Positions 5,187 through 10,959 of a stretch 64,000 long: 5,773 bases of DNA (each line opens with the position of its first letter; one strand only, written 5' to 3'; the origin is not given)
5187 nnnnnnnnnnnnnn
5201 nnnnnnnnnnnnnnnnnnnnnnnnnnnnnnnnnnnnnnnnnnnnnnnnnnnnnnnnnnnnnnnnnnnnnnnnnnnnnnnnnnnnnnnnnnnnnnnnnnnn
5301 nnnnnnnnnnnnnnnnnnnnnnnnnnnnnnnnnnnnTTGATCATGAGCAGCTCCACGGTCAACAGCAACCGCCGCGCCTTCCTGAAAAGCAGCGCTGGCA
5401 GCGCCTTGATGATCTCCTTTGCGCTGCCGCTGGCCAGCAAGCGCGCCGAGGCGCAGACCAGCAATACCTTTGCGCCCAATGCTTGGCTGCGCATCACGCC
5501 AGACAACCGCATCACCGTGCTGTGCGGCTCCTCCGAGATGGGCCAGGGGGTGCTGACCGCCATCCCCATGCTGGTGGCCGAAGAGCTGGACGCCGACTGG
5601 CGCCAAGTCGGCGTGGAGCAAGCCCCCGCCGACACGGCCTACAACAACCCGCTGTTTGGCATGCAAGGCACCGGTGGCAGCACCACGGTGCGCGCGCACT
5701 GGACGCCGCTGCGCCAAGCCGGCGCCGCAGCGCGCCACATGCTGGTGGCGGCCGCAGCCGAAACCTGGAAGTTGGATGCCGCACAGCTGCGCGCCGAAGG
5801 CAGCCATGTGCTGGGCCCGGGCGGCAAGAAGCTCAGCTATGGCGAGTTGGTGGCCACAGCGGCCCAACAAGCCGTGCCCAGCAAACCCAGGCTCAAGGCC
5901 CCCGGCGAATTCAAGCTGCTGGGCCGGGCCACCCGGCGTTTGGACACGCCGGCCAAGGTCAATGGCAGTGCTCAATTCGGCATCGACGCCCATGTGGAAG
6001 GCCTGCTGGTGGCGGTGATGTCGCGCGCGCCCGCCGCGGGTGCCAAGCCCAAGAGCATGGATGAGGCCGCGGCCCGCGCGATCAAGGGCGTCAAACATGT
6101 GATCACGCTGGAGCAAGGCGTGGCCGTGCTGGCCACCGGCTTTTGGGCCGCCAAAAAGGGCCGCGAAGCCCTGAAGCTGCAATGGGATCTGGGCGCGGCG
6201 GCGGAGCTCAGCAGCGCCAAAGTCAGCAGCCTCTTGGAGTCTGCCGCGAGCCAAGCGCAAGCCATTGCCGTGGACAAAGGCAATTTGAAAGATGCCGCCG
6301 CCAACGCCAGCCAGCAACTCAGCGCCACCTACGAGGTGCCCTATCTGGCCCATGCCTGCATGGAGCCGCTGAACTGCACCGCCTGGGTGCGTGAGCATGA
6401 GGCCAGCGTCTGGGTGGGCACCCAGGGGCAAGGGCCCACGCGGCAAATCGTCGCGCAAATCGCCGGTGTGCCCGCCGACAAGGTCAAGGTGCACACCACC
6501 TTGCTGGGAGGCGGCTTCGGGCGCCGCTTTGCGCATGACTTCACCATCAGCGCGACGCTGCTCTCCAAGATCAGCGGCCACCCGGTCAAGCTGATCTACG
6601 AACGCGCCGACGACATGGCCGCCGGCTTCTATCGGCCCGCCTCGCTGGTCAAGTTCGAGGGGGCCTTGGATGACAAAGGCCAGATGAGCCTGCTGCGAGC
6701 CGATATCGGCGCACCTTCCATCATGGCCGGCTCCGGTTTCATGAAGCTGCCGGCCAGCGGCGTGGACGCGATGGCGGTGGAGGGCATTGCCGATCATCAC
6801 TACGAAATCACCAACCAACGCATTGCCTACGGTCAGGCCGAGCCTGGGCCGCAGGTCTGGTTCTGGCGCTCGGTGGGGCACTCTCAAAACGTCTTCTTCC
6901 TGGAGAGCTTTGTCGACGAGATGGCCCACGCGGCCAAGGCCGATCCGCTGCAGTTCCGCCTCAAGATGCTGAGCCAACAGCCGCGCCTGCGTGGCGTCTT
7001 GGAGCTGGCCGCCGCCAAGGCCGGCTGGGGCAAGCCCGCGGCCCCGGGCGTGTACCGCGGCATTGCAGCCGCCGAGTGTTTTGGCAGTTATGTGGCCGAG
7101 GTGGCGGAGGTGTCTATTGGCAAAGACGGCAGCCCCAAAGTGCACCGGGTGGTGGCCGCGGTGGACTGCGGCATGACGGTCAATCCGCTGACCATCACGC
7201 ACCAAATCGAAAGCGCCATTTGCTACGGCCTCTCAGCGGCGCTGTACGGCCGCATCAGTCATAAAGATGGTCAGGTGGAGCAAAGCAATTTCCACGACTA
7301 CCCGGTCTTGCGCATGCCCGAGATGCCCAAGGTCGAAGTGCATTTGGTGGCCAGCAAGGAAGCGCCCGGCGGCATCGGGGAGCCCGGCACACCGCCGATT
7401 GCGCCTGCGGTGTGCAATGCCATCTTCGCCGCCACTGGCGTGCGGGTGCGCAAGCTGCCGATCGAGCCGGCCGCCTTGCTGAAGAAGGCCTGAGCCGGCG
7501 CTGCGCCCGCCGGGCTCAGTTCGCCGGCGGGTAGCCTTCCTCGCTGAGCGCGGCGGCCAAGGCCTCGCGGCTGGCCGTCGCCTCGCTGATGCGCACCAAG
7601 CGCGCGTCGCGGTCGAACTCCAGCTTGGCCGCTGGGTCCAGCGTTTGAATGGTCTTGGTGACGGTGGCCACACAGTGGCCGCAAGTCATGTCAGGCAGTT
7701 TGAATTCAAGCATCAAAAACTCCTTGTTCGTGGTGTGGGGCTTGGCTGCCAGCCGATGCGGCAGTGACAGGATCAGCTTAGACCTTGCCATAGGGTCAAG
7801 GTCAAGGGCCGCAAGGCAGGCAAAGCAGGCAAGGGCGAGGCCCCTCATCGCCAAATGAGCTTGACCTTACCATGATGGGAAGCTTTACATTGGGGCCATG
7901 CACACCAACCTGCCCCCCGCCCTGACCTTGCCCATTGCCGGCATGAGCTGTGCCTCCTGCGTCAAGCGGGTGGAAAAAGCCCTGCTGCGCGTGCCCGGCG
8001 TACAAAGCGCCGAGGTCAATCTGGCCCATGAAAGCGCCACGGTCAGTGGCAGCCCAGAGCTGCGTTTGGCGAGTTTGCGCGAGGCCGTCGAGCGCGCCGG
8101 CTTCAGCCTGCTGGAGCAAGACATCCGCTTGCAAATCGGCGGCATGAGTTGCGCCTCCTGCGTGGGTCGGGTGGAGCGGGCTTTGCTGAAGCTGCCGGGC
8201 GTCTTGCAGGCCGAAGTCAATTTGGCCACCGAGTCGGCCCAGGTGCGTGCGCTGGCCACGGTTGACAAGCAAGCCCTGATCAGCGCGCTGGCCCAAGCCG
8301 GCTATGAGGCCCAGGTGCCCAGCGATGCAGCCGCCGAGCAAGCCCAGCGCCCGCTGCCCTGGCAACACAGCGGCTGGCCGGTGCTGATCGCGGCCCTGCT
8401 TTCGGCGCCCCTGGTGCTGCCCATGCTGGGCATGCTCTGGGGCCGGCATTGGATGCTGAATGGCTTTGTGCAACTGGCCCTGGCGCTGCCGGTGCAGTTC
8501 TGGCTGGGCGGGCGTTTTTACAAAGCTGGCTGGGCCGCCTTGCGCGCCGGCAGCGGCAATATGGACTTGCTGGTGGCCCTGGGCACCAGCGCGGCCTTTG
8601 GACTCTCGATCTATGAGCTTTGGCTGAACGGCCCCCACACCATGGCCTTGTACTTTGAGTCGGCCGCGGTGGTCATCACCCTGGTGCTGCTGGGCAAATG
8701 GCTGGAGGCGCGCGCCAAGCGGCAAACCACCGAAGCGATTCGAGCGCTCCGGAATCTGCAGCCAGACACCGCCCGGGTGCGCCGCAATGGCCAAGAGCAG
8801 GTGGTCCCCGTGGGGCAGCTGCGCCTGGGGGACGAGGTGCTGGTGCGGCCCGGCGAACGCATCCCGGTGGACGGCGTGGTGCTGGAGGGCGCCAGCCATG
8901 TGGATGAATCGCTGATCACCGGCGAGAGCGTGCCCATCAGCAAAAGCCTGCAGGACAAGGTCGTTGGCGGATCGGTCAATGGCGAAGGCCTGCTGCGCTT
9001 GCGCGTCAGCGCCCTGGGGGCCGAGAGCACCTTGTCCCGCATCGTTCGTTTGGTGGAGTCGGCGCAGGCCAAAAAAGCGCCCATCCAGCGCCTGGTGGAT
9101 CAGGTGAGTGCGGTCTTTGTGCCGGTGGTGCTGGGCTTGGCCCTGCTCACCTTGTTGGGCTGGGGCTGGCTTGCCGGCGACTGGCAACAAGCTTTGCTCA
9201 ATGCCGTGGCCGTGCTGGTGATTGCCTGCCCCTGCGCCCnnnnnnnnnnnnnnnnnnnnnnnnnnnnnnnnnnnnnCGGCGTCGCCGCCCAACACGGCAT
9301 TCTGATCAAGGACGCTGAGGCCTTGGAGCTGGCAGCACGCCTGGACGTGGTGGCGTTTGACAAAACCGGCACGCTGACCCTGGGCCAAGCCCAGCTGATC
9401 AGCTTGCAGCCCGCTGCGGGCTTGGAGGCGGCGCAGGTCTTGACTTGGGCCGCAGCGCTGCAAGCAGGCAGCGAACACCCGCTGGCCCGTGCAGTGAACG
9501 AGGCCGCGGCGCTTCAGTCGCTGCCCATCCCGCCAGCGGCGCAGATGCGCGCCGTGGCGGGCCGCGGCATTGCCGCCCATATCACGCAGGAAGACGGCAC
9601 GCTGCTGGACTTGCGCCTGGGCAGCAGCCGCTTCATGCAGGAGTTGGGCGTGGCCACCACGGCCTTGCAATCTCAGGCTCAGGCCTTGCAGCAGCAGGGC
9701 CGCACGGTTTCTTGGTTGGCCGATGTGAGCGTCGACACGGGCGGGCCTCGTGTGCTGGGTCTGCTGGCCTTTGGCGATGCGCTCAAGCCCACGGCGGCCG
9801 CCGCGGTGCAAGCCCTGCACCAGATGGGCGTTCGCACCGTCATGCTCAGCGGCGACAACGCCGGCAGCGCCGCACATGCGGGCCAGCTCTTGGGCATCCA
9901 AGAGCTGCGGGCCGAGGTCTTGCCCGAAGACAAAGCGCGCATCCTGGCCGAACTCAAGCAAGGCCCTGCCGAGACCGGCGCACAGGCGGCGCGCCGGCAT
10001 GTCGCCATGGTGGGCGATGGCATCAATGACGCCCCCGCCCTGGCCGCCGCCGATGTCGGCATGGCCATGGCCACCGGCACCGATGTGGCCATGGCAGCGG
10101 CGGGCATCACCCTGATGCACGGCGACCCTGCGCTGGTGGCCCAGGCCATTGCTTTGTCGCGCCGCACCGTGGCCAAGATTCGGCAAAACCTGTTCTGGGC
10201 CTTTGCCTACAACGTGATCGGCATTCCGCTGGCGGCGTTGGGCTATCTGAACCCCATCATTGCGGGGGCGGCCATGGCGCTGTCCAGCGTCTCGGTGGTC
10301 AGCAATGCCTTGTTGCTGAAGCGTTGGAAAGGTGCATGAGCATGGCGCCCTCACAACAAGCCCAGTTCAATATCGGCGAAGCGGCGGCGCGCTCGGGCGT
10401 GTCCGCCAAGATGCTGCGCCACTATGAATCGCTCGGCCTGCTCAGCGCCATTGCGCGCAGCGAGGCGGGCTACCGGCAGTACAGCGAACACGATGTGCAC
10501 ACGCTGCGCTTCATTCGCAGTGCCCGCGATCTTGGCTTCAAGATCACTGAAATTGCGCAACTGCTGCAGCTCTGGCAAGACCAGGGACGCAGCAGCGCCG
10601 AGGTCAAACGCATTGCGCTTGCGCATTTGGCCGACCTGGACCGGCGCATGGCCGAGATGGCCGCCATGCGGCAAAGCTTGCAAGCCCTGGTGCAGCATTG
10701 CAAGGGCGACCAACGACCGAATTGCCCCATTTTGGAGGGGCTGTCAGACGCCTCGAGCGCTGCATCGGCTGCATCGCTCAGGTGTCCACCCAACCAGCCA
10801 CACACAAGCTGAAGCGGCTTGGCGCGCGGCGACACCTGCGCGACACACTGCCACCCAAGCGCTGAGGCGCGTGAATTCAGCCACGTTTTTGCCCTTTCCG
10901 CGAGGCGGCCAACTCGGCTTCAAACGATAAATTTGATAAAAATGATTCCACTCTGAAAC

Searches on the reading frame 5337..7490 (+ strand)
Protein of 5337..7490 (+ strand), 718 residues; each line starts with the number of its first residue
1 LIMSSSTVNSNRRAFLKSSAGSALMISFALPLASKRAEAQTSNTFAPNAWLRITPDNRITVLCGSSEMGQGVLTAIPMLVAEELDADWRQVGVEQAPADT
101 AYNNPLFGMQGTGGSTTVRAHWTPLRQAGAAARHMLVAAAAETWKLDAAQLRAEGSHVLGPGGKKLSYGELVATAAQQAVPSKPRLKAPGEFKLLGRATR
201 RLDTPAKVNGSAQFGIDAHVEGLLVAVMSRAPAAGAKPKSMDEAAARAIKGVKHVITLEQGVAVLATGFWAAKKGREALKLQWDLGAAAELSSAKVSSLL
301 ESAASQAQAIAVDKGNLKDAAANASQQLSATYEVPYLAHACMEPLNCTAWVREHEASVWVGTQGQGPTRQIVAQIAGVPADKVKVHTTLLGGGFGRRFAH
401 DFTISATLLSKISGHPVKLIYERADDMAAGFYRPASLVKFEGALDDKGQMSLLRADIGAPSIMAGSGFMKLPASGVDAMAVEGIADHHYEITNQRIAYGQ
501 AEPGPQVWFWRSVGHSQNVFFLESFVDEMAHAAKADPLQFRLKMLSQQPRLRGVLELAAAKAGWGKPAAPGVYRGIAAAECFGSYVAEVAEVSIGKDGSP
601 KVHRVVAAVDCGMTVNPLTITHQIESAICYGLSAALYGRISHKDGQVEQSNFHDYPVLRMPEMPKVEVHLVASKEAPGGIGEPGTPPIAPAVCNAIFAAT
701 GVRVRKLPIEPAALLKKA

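Call 6: search_protein_families(library=pfam, proteins=[window:5337-7490:+], max_evalue=0.001)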
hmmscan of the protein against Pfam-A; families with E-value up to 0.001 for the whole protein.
window:5337-7490:+ (718 aa): 2 families
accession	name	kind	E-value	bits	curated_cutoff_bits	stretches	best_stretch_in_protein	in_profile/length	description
PF02738.23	MoCoBD_1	-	5.8e-36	124.3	27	1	311-543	12-242/244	Molybdopterin cofactor-binding domain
PF20256.3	MoCoBD_2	-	8.3e-33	114.5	27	2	44-198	47-186/283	Molybdopterin cofactor-binding domain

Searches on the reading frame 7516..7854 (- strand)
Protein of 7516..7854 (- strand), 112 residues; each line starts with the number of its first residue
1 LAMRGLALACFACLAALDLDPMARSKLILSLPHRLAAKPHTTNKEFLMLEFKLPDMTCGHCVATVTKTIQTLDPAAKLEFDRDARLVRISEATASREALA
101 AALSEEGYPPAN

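Call 6: search_protein_families(library=pfam, proteins=[window:7516-7854:-], max_evalue=0.001)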
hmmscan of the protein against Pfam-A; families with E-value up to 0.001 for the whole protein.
window:7516-7854:- (112 aa): 1 family
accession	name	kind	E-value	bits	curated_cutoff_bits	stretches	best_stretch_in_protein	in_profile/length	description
PF00403.32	HMA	-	5.3e-10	40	24.8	1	51-108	2-61/62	Heavy-metal-associated domain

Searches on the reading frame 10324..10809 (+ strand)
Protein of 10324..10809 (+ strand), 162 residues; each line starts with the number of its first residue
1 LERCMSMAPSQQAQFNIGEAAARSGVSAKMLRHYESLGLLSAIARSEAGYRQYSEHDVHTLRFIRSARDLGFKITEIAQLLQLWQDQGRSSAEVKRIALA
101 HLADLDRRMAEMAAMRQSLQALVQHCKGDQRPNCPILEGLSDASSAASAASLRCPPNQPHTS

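Call 6: search_protein_families(library=pfam, proteins=[window:10324-10809:+], max_evalue=0.001)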
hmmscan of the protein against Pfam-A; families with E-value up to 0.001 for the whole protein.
window:10324-10809:+ (162 aa): 3 families
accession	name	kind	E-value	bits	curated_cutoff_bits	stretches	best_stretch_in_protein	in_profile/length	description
PF09278.17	MerR-DNA-bind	-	8.5e-21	74.8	25.4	1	58-122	1-65/65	MerR, DNA binding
PF13411.12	MerR_1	-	1.5e-17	63.9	21.6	1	16-82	2-67/69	MerR HTH family regulatory protein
PF00376.29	MerR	-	5e-15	55.5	28.2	1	16-53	1-38/38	MerR family regulatory protein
